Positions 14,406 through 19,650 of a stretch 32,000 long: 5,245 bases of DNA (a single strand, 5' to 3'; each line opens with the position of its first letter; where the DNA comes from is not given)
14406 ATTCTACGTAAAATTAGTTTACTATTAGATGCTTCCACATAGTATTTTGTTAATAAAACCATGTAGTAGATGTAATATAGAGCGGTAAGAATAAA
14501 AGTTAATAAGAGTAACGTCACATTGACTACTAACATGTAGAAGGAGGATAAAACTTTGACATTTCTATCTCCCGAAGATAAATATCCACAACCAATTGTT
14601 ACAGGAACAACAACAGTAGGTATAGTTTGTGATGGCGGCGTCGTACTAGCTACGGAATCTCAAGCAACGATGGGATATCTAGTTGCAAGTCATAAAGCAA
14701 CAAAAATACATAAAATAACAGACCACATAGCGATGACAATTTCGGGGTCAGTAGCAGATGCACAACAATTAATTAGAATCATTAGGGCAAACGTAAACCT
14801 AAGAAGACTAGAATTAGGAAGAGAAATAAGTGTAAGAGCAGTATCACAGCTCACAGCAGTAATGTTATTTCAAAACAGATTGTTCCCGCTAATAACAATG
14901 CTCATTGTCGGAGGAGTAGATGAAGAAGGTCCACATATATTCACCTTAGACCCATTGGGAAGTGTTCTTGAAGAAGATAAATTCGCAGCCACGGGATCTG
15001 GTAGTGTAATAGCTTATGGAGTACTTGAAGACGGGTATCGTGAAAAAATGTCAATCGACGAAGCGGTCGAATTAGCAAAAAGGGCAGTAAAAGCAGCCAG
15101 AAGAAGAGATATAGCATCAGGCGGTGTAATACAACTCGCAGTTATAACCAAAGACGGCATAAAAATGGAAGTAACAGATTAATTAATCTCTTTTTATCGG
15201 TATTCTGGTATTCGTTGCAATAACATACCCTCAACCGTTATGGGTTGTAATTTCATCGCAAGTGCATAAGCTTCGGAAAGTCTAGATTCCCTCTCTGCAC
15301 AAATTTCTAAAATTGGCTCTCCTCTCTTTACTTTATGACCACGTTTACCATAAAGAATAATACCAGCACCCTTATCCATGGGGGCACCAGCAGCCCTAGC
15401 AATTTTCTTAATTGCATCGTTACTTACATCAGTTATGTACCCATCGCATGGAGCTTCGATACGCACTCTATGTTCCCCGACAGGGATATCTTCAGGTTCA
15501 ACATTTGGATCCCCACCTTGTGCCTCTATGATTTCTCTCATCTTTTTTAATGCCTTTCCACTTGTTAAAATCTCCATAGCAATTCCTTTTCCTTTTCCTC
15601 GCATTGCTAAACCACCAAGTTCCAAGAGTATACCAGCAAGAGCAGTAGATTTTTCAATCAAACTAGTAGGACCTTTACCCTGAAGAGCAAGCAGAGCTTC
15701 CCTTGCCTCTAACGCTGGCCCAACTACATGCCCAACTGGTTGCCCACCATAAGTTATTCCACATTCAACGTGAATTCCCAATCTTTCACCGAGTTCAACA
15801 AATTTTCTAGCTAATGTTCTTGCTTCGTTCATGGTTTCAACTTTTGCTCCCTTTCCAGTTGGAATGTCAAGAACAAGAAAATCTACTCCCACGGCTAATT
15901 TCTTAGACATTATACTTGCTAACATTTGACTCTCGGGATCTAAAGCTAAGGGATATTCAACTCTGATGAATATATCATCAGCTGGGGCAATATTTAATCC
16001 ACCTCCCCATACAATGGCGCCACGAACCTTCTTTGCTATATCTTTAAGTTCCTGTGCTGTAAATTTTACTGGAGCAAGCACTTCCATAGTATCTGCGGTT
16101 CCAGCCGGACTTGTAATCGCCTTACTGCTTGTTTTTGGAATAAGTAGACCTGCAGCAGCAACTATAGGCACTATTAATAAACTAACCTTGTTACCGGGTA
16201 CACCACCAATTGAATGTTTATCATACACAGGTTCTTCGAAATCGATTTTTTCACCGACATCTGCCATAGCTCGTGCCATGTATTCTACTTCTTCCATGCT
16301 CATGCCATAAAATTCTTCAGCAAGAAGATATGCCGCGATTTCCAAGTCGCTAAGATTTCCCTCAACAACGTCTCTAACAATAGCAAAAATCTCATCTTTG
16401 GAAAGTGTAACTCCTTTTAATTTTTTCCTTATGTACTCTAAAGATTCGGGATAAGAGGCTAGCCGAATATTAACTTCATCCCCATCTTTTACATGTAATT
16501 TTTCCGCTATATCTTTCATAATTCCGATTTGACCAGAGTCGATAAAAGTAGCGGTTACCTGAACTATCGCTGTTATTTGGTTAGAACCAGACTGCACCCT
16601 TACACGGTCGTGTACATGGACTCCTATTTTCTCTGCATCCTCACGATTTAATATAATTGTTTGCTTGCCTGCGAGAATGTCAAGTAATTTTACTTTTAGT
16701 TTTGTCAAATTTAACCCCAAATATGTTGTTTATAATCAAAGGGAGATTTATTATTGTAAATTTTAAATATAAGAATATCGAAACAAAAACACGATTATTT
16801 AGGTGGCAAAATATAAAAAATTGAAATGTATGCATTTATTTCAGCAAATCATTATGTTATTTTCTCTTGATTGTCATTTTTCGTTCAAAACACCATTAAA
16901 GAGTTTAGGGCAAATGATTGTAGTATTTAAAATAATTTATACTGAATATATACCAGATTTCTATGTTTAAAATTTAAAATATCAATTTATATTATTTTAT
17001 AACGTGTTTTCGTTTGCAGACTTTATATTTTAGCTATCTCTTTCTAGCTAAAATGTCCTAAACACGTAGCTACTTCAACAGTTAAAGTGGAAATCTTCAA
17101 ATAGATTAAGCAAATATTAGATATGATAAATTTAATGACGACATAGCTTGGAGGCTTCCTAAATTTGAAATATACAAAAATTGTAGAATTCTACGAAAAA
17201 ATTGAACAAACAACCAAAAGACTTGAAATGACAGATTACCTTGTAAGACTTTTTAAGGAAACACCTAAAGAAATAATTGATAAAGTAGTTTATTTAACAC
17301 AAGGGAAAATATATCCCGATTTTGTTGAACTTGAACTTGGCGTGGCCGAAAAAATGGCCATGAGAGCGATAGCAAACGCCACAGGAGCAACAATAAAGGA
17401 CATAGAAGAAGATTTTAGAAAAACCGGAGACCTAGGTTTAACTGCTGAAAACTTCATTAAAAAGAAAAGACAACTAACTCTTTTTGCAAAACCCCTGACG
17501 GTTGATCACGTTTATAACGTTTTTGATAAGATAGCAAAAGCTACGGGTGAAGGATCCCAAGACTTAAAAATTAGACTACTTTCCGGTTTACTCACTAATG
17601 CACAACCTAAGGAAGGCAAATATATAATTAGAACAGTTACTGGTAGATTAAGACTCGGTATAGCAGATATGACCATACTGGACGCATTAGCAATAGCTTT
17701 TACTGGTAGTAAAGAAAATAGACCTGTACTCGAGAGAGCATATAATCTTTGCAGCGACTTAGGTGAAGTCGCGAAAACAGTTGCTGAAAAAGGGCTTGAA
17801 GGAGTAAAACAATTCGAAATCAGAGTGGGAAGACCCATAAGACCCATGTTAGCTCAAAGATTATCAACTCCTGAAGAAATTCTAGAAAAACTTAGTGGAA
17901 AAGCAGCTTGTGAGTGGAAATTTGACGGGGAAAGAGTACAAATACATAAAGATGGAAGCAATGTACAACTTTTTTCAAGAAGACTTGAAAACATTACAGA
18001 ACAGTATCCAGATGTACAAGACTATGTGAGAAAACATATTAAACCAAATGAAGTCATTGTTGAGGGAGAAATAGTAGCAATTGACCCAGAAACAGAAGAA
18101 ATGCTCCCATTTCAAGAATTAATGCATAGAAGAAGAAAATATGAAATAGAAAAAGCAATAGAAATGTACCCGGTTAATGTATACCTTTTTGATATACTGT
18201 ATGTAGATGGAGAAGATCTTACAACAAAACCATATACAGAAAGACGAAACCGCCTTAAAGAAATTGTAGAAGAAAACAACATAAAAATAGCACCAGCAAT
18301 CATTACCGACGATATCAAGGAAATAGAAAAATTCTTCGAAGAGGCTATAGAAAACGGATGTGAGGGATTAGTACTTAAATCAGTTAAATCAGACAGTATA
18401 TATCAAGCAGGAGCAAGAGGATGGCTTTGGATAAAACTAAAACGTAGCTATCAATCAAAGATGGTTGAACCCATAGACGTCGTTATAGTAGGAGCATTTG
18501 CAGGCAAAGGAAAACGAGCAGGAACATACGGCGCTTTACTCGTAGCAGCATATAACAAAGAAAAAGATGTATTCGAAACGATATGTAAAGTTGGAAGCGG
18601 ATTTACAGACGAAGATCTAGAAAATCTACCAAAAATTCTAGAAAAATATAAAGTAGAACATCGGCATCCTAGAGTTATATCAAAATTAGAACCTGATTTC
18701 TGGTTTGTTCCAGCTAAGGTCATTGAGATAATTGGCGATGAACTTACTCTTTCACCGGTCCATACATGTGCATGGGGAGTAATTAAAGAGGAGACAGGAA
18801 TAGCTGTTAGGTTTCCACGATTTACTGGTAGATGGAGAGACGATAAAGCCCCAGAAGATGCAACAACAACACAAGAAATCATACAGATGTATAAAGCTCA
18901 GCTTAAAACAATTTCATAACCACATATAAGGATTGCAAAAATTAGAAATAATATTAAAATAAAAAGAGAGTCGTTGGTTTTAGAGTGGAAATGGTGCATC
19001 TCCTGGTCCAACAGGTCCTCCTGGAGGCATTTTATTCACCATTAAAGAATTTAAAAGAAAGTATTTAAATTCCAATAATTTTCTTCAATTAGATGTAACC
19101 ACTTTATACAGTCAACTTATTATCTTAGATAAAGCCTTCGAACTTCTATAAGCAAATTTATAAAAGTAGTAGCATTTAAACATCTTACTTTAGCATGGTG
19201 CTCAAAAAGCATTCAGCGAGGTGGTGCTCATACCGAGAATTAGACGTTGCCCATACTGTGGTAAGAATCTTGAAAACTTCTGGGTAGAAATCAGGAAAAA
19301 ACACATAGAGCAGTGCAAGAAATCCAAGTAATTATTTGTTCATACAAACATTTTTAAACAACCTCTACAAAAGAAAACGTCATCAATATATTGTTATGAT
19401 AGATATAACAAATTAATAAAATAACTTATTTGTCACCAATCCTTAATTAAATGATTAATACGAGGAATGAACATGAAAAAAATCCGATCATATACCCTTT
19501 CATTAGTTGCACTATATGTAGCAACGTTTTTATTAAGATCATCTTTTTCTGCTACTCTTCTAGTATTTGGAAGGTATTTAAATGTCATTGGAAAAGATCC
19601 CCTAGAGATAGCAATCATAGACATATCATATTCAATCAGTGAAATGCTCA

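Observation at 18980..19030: Unannotated 16-aa Pro/Gly peptide gene with a complete transcription unit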

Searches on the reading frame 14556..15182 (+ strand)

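Call 8: search_protein_families(library=pfam, proteins=[window:14556-15182:+], max_evalue=0.01)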
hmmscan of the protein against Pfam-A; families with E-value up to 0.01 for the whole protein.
window:14556-15182:+ (208 aa): 1 family
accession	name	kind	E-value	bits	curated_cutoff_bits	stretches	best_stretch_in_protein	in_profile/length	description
PF00227.31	Proteasome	-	1.2e-61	208.1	22.4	1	15-197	2-189/189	Proteasome subunit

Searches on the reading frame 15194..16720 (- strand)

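Call 8: search_protein_families(library=pfam, proteins=[window:15194-16720:-], max_evalue=0.01)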
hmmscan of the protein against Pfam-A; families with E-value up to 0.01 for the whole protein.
window:15194-16720:- (508 aa): 5 families
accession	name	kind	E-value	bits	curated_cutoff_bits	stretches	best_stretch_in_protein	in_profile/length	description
PF02885.22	Glycos_trans_3N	-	8.8e-16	57.9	26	1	95-155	2-62/63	Glycosyl transferase family, helical bundle domain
PF00591.27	Glycos_transf_3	-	3.9e-14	53.3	27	1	164-391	3-253/253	Glycosyl transferase family, a/b domain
PF07831.19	PYNP_C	-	9.6e-10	38.4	27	1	428-490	1-70/75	Pyrimidine nucleoside phosphorylase C-terminal domain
PF01568.27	Molydop_binding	-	5.8e-06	26.7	26.8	1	17-67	26-76/110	Molydopterin dinucleotide binding domain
PF02359.24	CDC48_N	-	0.0042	17.7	35.1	1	14-88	9-83/85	Cell division protein 48 (CDC48), N-terminal domain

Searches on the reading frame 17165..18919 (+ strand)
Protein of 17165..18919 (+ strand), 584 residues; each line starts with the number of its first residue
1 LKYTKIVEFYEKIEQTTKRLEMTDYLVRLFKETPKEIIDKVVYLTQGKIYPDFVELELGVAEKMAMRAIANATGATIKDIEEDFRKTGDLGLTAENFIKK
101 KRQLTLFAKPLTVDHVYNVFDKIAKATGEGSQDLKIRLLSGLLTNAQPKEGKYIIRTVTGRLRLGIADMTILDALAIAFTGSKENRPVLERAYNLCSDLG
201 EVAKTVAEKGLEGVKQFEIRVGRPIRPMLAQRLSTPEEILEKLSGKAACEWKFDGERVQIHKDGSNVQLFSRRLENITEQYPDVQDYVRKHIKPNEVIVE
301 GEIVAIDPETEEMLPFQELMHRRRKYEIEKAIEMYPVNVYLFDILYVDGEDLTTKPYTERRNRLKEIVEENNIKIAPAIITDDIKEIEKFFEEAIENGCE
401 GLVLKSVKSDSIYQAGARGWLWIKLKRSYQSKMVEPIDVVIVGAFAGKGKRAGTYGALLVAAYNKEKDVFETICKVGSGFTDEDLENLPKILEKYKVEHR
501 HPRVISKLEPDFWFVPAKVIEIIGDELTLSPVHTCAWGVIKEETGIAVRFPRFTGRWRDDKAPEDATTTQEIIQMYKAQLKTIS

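Call 8: search_protein_families(library=pfam, proteins=[window:17165-18919:+], max_evalue=0.01)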
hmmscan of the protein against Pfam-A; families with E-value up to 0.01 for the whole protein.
window:17165-18919:+ (584 aa): 5 families
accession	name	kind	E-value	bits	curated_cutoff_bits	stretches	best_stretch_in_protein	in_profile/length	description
PF01068.26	DNA_ligase_A_M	-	2.3e-68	230.4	26.2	1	227-426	1-204/204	ATP dependent DNA ligase domain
PF04675.19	DNA_ligase_A_N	-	1.5e-50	172.2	24.6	1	3-176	2-174/174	DNA ligase N terminus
PF04679.21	DNA_ligase_A_C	-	6e-19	68.7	27.5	1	451-561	1-94/94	ATP dependent DNA ligase C terminal region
PF09414.15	RNA_ligase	-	6.7e-11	43.1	27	1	249-410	5-161/171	RNA ligase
PF14743.12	DNA_ligase_OB_2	-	0.0012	19.2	28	1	447-491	2-40/66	DNA ligase OB-like domain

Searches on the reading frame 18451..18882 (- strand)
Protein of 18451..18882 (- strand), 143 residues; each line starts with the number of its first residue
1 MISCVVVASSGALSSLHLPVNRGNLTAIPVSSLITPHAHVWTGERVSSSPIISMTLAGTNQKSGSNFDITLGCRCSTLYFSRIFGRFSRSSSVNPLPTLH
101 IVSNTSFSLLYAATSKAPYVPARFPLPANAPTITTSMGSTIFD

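Call 8: search_protein_families(library=pfam, proteins=[window:18451-18882:-], max_evalue=0.01)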
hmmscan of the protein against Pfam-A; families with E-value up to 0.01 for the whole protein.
window:18451-18882:- (143 aa): 1 family
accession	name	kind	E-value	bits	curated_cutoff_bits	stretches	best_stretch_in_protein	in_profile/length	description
PF10606.14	GluR_Homer-bdg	-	0.0031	18.1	25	0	43-92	15-49/51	Homer-binding domain of metabotropic glutamate receptor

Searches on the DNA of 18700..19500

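Call 5: search_rna_families(source=window, start=18700, end=19500, threshold=evalue, max_evalue=10)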
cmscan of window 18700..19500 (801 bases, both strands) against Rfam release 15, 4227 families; matches with E-value up to 10: 3.
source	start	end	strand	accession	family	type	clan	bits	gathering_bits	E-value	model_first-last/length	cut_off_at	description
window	18807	18847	+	RF03794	MIR5298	Gene; miRNA;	-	24.8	70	0.2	1-80/80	no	MIR5298 microRNA precursor family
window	19439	19487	+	RF01647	ceN61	Gene; snRNA; snoRNA; CD-box;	-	15.5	60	2.8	21-69/72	no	Caenorhabditis snoRNA ceN61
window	18901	19052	+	RF02078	STnc210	Gene; sRNA;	-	14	100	7.8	1-179/179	no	Salmonella enterica sRNA STnc210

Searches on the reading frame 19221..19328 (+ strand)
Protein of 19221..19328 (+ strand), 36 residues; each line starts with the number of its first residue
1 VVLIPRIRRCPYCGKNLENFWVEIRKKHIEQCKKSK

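Call 64: search_protein_families(library=pfam, proteins=[window:19221-19328:+], max_evalue=1)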
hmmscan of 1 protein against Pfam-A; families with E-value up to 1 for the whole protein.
window:19221-19328:+ (36 aa): 8 families
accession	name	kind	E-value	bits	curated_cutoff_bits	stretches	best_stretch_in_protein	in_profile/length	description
PF13248.11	Zn_ribbon_3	-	0.016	15.1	27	1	9-17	4-12/26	zinc-ribbon domain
PF24460.1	DUF7575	-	0.017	15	28.5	1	8-18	4-14/28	Domain of unknown function (DUF7575)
PF10276.14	zf-CHCC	-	0.025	15.1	27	1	6-15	26-35/37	Zinc-finger domain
PF20728.2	Nairovirus_NSm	-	0.026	15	27.4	1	9-34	76-99/115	Nairovirus NSm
PF18658.7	zf-C2H2_12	-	0.052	13.7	27.3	1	9-32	20-43/64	Spin-doc zinc-finger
PF13453.11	Zn_ribbon_TFIIB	-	0.054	13.4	22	1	9-33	1-23/41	Transcription factor zinc-finger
PF05605.18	zf-Di19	-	0.062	14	27.5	1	9-32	4-29/54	Drought induced 19 protein (Di19), zinc-binding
PF24333.1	DUF7501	-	0.084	13.5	27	1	8-19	11-22/58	Family of unknown function (DUF7501)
